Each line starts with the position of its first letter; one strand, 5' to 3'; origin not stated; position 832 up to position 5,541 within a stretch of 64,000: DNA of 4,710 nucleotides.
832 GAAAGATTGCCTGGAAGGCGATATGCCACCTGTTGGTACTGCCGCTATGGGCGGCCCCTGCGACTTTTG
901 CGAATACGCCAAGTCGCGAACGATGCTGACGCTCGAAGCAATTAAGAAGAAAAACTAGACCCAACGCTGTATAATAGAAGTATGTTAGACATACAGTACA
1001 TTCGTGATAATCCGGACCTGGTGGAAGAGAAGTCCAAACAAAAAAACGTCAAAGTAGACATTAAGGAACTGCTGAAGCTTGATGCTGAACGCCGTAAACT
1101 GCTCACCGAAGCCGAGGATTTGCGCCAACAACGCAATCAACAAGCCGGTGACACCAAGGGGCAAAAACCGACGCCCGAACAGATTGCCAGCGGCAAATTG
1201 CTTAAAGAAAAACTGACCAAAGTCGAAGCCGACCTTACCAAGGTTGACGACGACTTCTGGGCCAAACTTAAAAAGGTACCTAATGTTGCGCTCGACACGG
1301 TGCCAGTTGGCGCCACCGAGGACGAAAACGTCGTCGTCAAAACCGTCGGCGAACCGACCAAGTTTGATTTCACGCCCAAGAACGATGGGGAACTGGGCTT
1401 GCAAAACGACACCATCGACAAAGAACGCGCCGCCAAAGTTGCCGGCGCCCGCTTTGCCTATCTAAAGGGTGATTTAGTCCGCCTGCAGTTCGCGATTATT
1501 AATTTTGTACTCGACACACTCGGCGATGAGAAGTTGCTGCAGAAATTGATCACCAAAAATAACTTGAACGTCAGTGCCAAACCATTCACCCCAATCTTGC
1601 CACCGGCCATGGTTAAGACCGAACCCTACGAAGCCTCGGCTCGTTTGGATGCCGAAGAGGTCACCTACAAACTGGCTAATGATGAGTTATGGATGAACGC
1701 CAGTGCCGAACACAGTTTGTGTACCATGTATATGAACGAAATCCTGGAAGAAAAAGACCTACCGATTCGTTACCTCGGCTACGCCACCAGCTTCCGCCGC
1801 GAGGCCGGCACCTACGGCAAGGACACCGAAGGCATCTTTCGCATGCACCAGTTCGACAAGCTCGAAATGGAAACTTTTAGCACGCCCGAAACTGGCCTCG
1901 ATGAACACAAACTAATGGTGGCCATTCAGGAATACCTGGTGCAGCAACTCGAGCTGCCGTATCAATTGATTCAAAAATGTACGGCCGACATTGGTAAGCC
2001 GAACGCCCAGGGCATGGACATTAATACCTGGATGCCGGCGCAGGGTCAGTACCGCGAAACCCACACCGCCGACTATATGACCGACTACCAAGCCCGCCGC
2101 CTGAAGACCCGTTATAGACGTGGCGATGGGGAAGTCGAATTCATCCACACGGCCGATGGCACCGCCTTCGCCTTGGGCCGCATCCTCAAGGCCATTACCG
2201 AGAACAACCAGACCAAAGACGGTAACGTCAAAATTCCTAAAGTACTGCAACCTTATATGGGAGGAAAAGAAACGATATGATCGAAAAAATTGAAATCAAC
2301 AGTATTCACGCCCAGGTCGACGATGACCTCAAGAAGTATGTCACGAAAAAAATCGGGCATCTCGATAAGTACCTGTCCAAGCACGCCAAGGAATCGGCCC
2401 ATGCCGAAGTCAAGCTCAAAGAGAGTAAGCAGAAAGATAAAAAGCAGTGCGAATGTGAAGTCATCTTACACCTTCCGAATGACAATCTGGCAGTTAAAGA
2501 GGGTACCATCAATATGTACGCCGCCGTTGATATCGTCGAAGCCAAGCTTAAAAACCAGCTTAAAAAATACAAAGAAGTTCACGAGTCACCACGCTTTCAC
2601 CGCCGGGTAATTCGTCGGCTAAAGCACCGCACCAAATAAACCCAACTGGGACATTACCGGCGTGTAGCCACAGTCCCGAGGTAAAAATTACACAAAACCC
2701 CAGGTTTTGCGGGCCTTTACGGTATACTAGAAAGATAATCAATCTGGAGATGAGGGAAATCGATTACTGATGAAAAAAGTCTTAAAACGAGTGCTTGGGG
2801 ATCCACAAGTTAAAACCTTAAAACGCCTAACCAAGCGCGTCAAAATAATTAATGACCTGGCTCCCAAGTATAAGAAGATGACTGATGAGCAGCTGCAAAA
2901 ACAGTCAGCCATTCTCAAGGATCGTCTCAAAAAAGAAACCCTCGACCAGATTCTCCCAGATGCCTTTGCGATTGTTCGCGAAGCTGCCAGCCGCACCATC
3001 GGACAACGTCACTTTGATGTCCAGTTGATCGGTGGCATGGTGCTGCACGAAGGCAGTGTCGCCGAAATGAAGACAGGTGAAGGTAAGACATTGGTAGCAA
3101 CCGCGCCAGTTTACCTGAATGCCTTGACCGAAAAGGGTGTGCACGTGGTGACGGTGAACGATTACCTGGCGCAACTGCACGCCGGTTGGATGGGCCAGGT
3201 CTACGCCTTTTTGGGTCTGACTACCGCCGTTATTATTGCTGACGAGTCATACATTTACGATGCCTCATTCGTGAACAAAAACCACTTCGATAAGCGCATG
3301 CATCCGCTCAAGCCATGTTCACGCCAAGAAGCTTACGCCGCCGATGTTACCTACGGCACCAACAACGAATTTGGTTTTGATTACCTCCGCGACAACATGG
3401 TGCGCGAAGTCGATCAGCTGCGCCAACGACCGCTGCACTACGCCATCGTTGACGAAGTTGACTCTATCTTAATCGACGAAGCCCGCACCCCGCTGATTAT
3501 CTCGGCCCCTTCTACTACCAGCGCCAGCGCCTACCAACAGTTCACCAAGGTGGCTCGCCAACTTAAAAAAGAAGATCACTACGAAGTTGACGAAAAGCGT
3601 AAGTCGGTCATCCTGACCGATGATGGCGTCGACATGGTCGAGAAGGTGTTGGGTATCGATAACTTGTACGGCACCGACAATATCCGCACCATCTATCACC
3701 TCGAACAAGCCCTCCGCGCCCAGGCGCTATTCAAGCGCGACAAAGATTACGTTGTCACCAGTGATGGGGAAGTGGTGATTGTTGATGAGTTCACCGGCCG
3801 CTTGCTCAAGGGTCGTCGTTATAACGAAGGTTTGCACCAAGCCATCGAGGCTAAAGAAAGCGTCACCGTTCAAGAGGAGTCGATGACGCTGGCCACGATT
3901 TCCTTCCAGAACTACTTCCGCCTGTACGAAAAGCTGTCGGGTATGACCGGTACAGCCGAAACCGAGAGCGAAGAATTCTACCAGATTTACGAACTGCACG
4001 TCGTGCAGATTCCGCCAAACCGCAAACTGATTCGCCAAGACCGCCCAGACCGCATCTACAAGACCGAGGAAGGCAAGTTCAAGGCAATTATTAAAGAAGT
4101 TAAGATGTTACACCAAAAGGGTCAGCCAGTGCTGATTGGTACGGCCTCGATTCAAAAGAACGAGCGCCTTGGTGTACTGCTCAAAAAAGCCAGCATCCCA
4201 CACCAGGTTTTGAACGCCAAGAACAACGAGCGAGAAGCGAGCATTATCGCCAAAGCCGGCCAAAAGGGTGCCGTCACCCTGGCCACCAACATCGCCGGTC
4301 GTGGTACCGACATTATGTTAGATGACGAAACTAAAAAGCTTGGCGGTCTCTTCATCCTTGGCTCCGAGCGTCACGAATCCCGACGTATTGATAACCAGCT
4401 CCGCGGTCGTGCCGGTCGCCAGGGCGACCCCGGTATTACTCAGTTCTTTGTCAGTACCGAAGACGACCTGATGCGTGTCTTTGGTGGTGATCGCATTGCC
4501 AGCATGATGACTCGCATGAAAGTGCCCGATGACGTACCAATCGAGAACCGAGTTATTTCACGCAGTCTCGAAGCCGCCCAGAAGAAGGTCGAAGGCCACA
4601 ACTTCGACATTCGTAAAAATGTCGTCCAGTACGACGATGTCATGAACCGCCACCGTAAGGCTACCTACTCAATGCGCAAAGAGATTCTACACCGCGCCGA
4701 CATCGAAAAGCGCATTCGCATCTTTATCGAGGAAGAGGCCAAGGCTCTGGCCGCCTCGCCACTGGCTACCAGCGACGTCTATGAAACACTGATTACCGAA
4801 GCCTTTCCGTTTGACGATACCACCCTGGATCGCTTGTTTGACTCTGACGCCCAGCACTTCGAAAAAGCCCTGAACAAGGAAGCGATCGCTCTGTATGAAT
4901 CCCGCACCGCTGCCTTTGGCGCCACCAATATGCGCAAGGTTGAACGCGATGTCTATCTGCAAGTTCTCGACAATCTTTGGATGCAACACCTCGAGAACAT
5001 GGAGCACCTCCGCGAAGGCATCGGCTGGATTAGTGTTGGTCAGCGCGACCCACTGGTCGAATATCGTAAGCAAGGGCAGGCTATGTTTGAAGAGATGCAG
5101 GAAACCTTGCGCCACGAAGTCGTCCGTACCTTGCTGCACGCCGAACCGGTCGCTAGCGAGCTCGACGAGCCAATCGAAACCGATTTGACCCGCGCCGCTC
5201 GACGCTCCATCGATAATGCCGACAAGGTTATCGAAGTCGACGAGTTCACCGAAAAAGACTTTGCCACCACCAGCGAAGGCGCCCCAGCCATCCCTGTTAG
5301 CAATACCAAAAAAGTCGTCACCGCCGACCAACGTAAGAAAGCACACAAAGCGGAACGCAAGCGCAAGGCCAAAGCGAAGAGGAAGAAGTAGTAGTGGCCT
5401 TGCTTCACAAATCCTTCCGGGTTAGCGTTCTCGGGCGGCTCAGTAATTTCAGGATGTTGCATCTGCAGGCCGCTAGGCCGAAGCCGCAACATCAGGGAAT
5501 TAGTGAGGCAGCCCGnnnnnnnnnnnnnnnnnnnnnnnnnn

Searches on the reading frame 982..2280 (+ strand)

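Call 82: search_protein_families(library=pfam, proteins=[window:982-2280:+], max_evalue=0.00001)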
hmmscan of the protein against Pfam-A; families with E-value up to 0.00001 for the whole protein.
window:982-2280:+ (432 aa): 2 families
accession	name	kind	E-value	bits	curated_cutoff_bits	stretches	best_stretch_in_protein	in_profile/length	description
PF00587.30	tRNA-synt_2b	-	1.3e-29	103.9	29.3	1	233-409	8-179/179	tRNA synthetase class II core domain (G, H, P, S and T)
PF02403.27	Seryl_tRNA_N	-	1.7e-19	70.5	28.2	1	1-102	1-107/108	Seryl-tRNA synthetase N-terminal domain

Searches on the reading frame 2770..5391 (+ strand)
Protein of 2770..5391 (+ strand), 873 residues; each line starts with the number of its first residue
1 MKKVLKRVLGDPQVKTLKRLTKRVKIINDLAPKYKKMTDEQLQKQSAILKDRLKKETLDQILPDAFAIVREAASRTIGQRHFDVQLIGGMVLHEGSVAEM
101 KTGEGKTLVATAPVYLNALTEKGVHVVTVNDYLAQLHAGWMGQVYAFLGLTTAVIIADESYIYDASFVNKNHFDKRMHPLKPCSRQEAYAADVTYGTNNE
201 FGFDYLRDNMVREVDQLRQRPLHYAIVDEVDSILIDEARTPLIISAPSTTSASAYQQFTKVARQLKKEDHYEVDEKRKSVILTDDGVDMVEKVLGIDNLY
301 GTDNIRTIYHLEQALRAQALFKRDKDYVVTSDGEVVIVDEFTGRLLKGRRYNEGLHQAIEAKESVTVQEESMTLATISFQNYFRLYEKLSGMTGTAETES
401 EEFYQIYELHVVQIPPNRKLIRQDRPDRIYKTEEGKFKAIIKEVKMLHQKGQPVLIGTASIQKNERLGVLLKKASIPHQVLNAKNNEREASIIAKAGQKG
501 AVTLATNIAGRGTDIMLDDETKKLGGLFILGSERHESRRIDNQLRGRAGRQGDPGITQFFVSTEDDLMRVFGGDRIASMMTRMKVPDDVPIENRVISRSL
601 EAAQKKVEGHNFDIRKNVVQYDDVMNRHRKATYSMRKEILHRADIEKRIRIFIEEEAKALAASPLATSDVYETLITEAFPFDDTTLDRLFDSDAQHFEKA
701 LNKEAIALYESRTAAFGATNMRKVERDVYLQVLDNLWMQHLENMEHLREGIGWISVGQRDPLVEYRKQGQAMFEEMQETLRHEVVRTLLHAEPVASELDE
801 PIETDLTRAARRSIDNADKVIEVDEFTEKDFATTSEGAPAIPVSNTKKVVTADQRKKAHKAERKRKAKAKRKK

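Call 27: search_protein_families(library=pfam, proteins=[window:2770-5391:+])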
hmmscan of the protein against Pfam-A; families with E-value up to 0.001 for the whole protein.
window:2770-5391:+ (873 aa): 5 families
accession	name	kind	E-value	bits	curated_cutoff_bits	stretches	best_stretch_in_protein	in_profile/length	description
PF07517.20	SecA_DEAD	-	1.1e-119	399.4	24.6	1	6-403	2-289/290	SecA DEAD-like domain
PF21090.3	P-loop_SecA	-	2.2e-74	250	27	2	420-521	2-103/205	SecA P-loop domain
PF07516.18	SecA_SW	-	2.8e-54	184.7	26.7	1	590-791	1-199/200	SecA Wing and Scaffold domain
PF01043.26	SecA_PP_bind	-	7.9e-42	142.7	23.5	1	251-360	2-110/110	SecA preprotein cross-linking domain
PF00271.37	Helicase_C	-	0.00041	21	23.5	0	436-552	2-110/110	Helicase conserved C-terminal domain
